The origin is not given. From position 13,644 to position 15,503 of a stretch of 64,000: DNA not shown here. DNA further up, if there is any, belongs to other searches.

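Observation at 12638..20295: Taurine-type aminosulfonate operon with non-canonical composition: Xsc + class-III aminotransferase + GdhA + an unexplained MmsA-type acylating aldehyde dehydrogenase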

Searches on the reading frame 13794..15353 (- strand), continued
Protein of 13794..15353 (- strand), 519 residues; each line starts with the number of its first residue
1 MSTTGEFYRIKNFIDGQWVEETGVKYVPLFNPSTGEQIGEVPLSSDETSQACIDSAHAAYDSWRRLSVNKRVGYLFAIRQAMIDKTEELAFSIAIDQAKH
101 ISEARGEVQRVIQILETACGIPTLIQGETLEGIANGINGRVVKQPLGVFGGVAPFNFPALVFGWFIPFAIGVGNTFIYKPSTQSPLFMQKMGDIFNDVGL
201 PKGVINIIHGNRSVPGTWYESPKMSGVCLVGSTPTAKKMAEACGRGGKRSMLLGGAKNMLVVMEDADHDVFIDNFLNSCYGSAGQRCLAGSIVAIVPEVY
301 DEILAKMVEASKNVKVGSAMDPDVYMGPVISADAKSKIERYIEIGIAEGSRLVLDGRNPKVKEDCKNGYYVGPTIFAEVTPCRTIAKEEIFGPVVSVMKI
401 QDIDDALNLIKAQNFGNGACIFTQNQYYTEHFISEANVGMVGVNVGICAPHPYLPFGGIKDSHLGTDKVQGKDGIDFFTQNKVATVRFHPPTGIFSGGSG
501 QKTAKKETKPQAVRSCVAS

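Call 42: search_solved_structures(query=window:13794-15353:-, max_evalue=1e-98, show_alignments=5)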
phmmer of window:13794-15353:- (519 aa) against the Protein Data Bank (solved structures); distinct sequences matched with E-value up to 1e-98: 8.
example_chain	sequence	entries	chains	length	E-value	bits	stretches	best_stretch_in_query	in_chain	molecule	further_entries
1t90_A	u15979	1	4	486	1.9e-122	412.5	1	6-491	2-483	Probable methylmalonate-semialdehyde dehydrogenase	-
5tjr_A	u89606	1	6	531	1.4e-114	386.6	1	5-488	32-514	Methylmalonate-semialdehyde dehydrogenase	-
9q0d_A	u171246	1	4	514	1.5e-109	370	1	11-490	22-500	methylmalonate-semialdehyde dehydrogenase (CoA acylating)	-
4e4g_A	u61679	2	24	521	2.6e-103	349.4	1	7-498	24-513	Methylmalonate-semialdehyde dehydrogenase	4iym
4zz7_A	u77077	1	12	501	3.3e-103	349.1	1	10-498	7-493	Methylmalonate-semialdehyde dehydrogenase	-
8xxq_A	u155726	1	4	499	1.2e-99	337.4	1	10-489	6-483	Methylmalonate-semialdehyde/malonate-semialdehyde dehydrogenase [acylating], mitochondrial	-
9izv_A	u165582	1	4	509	1.8e-99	336.7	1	9-489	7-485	Methylmalonate-semialdehyde/malonate-semialdehyde dehydrogenase [acylating], mitochondrial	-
9izw_A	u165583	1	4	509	6.7e-99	334.8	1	9-489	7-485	Methylmalonate-semialdehyde/malonate-semialdehyde dehydrogenase [acylating], mitochondrial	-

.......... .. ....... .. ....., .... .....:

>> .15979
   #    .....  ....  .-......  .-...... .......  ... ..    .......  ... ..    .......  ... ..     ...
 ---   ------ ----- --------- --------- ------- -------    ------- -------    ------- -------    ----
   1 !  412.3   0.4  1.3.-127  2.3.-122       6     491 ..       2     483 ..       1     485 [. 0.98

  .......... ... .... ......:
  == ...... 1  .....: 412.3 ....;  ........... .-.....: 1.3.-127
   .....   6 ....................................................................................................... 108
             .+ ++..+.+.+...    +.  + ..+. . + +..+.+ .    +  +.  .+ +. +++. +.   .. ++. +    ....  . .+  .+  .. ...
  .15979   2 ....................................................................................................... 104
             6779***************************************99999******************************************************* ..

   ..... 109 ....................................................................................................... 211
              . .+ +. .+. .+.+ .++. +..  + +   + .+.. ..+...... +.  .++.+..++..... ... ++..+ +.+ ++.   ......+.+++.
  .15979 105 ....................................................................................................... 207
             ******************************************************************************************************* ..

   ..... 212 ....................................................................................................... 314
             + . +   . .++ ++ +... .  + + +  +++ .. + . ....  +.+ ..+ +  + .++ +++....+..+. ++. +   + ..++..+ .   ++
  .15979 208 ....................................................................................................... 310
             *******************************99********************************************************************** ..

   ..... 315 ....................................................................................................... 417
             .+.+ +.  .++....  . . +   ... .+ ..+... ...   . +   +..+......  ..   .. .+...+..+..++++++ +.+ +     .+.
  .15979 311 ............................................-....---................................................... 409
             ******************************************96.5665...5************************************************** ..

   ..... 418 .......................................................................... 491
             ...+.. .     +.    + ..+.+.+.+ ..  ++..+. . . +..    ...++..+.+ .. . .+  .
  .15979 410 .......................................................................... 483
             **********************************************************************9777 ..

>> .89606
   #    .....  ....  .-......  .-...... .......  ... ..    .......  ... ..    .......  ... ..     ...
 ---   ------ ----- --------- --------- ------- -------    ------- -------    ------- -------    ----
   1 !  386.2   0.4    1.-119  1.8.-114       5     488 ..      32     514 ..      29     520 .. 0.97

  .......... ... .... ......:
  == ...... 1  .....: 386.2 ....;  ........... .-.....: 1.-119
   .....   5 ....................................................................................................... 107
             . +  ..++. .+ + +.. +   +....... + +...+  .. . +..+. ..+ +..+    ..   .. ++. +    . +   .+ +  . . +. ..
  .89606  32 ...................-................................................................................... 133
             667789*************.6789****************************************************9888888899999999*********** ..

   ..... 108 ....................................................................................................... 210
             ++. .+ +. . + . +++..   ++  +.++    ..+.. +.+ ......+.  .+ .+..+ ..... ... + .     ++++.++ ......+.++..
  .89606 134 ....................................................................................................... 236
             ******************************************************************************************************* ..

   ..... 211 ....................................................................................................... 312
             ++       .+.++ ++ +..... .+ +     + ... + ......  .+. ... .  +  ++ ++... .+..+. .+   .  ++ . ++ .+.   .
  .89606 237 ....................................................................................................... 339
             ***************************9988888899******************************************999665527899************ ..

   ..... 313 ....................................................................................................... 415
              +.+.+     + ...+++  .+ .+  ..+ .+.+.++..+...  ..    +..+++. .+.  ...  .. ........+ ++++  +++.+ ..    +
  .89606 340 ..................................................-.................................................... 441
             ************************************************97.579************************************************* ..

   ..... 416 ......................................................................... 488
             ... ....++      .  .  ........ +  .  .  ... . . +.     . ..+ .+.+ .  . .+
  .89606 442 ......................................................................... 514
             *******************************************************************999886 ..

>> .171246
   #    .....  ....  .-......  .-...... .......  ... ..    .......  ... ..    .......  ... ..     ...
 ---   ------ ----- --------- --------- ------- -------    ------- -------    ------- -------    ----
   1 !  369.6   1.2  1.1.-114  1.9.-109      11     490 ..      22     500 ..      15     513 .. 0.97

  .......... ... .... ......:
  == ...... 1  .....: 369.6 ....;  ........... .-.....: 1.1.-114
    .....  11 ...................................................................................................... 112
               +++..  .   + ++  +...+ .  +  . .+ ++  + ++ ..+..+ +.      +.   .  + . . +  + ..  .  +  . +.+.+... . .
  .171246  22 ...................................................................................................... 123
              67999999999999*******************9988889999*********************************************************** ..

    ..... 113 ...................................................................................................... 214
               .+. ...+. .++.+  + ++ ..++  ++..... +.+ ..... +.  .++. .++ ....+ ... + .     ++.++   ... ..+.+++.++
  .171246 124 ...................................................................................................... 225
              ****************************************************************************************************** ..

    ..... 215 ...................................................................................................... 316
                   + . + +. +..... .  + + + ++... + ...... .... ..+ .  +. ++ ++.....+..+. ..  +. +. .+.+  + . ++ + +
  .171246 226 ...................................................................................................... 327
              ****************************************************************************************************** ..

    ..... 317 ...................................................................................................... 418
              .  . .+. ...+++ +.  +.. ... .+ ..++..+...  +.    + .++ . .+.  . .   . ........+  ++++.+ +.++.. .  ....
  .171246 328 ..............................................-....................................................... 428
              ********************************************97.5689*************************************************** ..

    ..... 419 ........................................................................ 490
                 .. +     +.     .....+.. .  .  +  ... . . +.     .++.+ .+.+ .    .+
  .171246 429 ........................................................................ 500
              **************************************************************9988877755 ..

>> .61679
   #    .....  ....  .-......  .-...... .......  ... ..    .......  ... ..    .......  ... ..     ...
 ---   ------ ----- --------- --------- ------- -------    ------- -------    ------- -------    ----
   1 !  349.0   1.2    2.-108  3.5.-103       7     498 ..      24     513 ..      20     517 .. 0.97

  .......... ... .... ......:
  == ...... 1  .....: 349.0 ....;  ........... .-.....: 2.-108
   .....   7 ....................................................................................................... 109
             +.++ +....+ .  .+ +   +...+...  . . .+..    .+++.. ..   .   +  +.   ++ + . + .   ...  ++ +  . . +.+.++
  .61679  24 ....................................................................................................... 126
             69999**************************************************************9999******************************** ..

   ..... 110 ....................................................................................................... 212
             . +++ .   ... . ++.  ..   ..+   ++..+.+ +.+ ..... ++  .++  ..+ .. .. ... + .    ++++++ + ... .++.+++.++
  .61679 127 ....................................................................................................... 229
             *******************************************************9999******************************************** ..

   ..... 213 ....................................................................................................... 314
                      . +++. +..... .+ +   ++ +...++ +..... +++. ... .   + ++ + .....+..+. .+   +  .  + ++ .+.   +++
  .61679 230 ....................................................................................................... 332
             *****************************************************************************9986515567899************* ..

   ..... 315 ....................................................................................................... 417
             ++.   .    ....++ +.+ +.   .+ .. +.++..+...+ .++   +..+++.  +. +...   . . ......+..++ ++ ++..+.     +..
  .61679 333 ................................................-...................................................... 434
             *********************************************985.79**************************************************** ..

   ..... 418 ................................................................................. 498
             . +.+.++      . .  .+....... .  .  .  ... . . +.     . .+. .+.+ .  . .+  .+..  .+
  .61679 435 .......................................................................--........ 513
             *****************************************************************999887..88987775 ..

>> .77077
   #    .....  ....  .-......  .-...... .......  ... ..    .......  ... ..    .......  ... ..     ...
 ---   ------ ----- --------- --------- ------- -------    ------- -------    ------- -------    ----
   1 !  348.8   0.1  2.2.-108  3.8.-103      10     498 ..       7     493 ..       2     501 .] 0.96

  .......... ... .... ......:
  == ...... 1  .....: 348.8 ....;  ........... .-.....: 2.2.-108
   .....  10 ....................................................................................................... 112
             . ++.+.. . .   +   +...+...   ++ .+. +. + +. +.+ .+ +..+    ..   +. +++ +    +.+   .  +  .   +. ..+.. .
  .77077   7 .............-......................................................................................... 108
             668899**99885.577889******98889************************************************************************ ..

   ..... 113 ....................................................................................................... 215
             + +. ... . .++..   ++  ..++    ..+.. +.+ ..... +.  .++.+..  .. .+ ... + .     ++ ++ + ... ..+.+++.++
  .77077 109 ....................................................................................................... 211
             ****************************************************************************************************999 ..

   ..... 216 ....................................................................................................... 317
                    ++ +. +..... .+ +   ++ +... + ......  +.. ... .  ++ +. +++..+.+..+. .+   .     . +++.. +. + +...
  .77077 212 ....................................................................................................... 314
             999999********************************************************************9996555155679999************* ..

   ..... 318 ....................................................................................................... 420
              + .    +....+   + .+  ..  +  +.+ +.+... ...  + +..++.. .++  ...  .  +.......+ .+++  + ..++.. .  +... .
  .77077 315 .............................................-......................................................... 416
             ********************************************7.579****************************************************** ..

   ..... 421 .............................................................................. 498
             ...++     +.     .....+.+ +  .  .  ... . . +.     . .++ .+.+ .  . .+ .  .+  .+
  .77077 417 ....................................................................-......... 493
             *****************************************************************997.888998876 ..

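Call 47: search_protein_representatives(protein=window:13794-15353:-)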
Query: 519 residues. Proteins with E-value up to 0.001 (for the whole library): 52794; up to 1e-10: 23254; up to 1e-30: 4681. The best 150 are listed.
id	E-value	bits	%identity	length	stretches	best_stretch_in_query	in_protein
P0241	1.4e-221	752.8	63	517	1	8-519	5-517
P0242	1.6e-174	597.6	69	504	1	9-384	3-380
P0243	1.7e-135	468.8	55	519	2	165-518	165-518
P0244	2.7e-126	438.5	74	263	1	251-519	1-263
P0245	2.5e-121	422.1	27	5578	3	12-494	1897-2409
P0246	2.7e-115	402.2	40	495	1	8-488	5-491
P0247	1.5e-111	389.8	42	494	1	7-487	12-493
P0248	1.3e-109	383.4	72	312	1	133-363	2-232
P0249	6.9e-108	377.7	38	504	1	9-492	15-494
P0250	3.6e-106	372.1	62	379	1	229-502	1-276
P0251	4.7e-106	371.7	36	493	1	9-484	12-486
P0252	4.0e-105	368.6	38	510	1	6-489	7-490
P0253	4.7e-105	368.4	42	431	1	78-498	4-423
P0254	6.0e-103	361.4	38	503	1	10-490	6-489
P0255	6.9e-103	361.2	38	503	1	10-488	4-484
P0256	2.6e-102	359.3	37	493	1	10-494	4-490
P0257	2.0e-99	349.8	37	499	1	13-497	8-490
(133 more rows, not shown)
